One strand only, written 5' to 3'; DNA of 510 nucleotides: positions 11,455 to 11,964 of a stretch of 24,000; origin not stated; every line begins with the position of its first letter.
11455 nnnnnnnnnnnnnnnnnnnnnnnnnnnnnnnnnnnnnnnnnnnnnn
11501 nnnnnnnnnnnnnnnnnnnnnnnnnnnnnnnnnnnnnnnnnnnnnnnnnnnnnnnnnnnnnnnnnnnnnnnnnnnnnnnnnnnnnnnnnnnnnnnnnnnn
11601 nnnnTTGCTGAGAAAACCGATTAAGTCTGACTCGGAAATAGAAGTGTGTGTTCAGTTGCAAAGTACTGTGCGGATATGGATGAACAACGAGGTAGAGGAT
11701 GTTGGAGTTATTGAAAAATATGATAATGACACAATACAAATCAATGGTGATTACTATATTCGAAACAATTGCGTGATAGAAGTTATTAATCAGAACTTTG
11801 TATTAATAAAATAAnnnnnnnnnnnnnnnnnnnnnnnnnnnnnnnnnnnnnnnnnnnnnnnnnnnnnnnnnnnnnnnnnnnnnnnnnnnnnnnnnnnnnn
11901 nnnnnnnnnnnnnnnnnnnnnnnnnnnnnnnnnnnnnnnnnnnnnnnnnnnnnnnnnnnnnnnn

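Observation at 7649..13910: The island's cargo end combines two Mrr-type nuclease cores, a TM-less KAP NTPase and two orphans, making a candidate undescribed defence system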

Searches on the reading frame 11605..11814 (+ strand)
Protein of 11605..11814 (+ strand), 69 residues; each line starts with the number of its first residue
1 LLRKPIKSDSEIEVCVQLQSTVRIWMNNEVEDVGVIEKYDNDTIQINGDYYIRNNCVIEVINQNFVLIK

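Call 5: search_protein_families(library=pfam, proteins=[window:11605-11814:+], max_evalue=1)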
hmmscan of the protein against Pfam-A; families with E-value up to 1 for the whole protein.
window:11605-11814:+ (69 aa): 0 families

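Call 6: search_protein_families(library=padloc, proteins=[window:11605-11814:+], max_evalue=1)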
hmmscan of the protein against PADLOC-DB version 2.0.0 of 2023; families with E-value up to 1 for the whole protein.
window:11605-11814:+ (69 aa): 0 families

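Call 7: search_protein_families(library=ncbifam, proteins=[window:11605-11814:+], max_evalue=1)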
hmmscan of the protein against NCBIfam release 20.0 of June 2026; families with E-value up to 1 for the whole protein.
window:11605-11814:+ (69 aa): 0 families

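Call 9: search_protein_families(library=phrogs, proteins=[window:11605-11814:+], max_evalue=0.1)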
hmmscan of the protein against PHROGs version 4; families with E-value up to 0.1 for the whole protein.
window:11605-11814:+ (69 aa): 1 family
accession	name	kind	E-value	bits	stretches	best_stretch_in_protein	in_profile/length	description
phrog_16307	-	unknown function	0.061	14.4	1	11-49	73-110/131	-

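Call 92: search_dna_similar(query=window:11605-11811:+, collection=plasmids, mode=protein, max_evalue=1, max_rows=8)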
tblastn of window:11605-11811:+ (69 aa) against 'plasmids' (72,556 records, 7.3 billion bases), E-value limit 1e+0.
No match.

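Call 93: search_dna_similar(query=window:11605-11811:+, collection=phages, mode=protein, max_evalue=1, max_rows=8)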
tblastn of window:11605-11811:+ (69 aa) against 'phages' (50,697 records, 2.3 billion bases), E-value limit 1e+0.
No match.
